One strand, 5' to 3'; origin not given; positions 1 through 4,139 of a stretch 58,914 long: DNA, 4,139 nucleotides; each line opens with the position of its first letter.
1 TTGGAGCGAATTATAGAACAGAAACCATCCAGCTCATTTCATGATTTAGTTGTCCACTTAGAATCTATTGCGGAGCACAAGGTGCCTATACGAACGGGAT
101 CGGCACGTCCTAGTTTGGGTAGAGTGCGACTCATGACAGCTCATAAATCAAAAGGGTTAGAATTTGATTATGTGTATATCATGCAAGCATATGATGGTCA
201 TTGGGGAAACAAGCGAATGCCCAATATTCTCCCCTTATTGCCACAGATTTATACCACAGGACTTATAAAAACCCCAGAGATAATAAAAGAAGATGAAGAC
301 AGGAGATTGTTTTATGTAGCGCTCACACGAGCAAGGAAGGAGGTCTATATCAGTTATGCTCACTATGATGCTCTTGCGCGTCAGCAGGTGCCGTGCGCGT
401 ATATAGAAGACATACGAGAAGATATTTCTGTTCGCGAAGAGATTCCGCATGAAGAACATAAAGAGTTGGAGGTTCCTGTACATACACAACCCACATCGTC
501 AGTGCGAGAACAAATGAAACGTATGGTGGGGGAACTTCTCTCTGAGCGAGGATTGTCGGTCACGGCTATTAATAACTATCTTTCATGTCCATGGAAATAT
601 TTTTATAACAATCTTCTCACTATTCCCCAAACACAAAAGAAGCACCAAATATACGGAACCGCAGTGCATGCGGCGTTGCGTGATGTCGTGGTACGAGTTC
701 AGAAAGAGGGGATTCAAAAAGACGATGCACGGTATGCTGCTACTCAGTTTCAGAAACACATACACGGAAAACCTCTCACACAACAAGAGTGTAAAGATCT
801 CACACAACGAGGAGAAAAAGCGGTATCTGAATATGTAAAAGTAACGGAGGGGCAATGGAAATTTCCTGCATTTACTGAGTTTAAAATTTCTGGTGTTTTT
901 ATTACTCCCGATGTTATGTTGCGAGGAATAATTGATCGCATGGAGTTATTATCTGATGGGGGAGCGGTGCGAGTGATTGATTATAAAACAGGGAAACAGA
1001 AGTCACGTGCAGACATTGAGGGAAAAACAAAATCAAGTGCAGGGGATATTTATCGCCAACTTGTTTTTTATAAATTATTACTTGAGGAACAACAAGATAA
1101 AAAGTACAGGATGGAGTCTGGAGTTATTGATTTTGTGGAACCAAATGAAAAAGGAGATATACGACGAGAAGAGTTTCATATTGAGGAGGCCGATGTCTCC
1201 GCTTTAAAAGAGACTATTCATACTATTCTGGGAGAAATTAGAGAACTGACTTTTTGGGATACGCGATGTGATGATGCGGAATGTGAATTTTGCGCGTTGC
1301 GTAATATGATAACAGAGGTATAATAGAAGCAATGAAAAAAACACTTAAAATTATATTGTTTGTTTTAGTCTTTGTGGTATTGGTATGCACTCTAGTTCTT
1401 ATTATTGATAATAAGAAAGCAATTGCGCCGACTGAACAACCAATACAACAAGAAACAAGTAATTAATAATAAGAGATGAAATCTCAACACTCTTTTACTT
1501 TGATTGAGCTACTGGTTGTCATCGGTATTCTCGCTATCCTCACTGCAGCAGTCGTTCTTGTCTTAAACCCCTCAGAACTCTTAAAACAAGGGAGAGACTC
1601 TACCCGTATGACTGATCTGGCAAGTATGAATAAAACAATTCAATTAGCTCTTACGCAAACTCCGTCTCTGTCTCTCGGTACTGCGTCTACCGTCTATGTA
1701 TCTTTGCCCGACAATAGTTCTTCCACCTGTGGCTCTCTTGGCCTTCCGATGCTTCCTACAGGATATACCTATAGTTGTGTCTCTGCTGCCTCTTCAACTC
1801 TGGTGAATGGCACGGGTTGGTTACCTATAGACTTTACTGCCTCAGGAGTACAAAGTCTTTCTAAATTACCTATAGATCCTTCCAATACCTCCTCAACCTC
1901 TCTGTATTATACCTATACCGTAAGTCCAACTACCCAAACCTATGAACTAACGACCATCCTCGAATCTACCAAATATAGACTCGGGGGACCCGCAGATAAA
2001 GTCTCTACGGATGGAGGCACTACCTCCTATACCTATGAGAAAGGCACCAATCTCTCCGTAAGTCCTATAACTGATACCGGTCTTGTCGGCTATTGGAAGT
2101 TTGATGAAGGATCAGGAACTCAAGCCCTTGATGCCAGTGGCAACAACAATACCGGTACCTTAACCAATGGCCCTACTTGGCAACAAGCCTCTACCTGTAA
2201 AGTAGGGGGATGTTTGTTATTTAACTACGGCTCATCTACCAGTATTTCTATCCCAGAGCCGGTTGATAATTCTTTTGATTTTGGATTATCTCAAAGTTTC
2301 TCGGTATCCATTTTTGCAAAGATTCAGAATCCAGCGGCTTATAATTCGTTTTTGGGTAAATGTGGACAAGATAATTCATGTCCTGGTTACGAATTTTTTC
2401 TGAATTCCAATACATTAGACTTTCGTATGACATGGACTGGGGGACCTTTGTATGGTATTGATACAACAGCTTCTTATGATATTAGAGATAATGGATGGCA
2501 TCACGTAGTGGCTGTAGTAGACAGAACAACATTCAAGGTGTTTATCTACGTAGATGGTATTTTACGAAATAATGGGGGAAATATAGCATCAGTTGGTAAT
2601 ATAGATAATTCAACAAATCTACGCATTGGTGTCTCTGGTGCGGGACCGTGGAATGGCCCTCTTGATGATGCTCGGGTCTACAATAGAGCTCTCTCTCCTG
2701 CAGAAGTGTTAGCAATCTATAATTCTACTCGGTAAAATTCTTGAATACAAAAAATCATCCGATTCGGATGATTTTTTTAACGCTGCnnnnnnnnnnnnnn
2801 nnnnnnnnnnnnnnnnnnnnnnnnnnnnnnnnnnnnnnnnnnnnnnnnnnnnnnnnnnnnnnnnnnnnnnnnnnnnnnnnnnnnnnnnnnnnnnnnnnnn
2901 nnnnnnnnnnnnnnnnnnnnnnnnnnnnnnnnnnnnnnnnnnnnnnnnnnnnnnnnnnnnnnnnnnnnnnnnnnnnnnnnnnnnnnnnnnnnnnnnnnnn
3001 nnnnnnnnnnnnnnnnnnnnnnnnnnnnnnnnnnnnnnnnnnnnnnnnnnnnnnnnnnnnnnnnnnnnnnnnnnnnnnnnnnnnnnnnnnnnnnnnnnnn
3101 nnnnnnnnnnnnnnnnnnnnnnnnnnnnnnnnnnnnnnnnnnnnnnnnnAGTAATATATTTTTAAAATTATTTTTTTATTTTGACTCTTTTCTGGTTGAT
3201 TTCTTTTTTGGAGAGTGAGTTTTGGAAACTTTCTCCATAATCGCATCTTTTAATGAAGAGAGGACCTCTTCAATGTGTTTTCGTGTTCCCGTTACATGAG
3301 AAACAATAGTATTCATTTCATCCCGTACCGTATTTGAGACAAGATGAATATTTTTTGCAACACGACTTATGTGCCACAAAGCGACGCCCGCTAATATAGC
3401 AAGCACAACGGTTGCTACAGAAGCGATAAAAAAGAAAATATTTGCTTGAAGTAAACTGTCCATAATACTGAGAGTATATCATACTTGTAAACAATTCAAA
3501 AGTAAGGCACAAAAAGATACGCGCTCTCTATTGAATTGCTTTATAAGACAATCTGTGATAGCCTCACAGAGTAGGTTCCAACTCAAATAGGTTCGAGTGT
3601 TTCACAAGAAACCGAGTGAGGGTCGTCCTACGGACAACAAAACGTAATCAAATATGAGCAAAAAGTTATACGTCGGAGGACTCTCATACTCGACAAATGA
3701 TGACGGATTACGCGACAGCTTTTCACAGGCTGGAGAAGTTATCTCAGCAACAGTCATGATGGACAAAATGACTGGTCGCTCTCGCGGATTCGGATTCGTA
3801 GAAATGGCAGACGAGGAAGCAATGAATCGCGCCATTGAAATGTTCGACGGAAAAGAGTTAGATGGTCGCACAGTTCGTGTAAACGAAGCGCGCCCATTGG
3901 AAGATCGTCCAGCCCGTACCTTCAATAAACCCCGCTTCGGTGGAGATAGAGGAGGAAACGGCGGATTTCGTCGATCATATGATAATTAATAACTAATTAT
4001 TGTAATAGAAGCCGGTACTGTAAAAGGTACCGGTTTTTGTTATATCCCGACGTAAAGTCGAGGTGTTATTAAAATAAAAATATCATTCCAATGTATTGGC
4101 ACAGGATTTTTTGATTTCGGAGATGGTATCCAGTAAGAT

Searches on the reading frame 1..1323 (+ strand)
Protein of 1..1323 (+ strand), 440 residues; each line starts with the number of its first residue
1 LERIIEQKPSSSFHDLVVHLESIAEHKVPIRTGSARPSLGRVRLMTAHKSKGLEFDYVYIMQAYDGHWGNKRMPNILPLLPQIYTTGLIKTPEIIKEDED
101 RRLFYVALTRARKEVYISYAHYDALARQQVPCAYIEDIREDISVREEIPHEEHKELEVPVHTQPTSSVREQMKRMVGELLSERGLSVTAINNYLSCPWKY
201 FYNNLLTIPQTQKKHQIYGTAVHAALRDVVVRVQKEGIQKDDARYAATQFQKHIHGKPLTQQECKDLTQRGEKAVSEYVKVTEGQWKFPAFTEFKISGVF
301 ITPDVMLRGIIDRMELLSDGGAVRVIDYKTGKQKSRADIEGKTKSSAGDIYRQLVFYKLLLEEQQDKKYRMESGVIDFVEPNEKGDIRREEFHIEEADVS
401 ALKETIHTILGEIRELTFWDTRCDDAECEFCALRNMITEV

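Call 77: search_protein_families(library=pfam, proteins=[window:1-1323:+], max_evalue=0.0001)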
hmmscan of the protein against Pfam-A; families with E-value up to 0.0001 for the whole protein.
window:1-1323:+ (440 aa): 3 families
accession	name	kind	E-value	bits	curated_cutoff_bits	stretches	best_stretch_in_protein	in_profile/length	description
PF12705.13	PDDEXK_1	-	1.4e-29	104.3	22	1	185-435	2-244/247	PD-(D/E)XK nuclease superfamily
PF13361.12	UvrD_C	-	2.8e-19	70.2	25.6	1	40-121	285-349/350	UvrD-like helicase C-terminal domain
PF13538.12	UvrD_C_2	-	1.4e-11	44.5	27.4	1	98-117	32-51/52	UvrD-like helicase C-terminal domain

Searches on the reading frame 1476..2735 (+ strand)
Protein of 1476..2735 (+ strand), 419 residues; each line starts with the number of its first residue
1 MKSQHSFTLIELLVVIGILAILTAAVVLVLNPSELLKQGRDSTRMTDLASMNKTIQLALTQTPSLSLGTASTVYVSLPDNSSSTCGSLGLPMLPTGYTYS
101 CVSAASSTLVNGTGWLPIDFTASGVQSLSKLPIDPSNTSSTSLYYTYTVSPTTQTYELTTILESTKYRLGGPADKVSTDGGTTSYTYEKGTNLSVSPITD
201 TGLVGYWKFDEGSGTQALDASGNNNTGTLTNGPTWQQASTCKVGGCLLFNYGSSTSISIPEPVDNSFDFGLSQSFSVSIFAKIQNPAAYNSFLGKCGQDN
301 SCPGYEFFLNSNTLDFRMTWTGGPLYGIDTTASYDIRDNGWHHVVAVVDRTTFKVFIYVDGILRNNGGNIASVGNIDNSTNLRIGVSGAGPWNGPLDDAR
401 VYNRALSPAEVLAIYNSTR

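Call 77: search_protein_families(library=pfam, proteins=[window:1476-2735:+], max_evalue=0.0001)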
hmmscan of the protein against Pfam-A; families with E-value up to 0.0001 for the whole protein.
window:1476-2735:+ (419 aa): 2 families
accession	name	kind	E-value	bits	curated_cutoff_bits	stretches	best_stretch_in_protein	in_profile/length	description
PF13385.13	Laminin_G_3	-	2e-24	86.9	27.6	1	255-411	5-150/151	Concanavalin A-like lectin/glucanases superfamily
PF07963.17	N_methyl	-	8.8e-08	31.9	21.2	1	1-26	1-26/27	Prokaryotic N-terminal methylation motif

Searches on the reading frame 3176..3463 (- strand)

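Call 77: search_protein_families(library=pfam, proteins=[window:3176-3463:-], max_evalue=0.0001)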
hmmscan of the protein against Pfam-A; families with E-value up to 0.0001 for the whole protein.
window:3176-3463:- (95 aa): 1 family
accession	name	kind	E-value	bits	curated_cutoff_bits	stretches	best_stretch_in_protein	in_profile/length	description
PF06103.16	DUF948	-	1.3e-06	29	37.2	1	12-73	4-65/89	Bacterial protein of unknown function (DUF948)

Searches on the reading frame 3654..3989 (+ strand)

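Call 77: search_protein_families(library=pfam, proteins=[window:3654-3989:+], max_evalue=0.0001)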
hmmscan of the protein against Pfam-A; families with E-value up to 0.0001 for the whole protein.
window:3654-3989:+ (111 aa): 1 family
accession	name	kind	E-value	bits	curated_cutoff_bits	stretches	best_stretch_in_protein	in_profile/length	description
PF00076.28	RRM_1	-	2e-22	79.3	20.7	1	5-75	1-70/70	RNA recognition motif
